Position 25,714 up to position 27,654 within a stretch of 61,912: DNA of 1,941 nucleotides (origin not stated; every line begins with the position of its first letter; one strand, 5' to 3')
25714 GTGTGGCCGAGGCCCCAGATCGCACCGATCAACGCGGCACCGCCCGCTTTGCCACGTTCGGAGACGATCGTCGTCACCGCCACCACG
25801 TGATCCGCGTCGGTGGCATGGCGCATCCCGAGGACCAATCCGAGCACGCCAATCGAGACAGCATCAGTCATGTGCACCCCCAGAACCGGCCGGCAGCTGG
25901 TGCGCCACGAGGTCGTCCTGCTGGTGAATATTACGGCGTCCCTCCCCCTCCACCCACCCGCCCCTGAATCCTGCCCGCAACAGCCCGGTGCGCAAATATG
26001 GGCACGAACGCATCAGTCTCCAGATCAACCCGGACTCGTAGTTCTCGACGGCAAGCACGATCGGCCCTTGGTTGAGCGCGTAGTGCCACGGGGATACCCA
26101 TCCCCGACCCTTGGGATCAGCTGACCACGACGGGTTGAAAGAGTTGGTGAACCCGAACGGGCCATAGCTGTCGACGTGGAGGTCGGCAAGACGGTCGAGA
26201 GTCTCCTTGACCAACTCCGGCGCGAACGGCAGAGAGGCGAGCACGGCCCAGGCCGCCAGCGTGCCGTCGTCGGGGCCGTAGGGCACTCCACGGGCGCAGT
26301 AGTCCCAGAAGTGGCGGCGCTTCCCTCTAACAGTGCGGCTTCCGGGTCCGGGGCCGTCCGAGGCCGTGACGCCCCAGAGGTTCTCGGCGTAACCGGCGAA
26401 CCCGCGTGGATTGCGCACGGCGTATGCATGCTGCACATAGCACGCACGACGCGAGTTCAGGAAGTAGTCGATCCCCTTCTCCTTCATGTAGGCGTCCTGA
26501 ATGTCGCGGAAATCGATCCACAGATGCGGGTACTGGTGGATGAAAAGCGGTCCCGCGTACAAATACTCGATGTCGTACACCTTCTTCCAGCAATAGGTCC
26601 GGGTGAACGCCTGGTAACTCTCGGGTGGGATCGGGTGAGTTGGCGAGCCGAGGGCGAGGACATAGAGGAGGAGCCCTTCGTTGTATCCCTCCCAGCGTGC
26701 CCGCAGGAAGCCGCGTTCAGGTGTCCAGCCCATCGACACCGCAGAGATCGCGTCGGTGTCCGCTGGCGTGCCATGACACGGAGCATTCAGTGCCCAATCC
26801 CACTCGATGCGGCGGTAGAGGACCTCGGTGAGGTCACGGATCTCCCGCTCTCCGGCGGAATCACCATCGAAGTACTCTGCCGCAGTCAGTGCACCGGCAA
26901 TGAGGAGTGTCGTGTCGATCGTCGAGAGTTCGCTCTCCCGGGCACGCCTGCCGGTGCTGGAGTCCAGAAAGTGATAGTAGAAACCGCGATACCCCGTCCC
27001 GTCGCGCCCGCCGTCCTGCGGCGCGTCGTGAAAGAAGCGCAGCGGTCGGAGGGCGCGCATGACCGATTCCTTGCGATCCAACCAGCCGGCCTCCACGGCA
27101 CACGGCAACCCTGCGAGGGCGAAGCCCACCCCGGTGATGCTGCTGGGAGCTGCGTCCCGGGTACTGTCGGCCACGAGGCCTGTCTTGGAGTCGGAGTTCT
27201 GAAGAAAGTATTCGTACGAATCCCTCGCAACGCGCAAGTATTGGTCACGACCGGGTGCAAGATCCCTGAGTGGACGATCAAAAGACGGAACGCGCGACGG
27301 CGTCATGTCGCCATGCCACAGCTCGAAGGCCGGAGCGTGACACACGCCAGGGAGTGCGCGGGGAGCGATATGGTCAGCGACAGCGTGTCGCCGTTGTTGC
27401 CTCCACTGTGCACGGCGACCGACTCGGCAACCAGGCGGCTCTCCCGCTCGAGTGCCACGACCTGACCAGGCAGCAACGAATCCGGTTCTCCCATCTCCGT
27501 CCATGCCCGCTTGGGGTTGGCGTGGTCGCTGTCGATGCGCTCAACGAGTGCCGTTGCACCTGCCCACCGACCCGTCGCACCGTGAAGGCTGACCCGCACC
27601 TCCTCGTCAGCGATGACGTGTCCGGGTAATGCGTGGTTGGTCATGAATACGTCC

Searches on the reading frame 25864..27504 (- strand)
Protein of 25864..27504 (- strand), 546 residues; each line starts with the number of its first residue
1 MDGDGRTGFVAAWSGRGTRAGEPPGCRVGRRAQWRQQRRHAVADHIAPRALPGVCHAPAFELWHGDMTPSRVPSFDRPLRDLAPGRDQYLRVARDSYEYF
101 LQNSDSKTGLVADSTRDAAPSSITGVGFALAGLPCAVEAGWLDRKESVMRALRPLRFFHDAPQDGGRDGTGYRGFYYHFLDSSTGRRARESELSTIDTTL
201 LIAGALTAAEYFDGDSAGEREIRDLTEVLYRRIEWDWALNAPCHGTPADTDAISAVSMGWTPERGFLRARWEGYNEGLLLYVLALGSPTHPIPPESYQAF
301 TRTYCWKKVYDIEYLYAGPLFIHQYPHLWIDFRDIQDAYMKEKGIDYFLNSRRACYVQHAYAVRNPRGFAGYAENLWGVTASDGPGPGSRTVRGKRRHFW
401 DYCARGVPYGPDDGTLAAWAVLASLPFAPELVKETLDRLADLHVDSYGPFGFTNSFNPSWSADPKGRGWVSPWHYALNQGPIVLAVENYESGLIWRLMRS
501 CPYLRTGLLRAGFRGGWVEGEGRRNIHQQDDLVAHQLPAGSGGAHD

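Call 32: search_protein_families(library=pfam, proteins=[window:25864-27504:-], max_evalue=0.00001)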
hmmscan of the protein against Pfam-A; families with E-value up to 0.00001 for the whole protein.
window:25864-27504:- (546 aa): 1 family
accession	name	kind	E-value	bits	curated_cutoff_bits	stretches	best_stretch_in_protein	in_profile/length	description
PF10091.15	Glycoamylase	-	3.9e-78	262.4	27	1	270-502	3-221/221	Putative glucoamylase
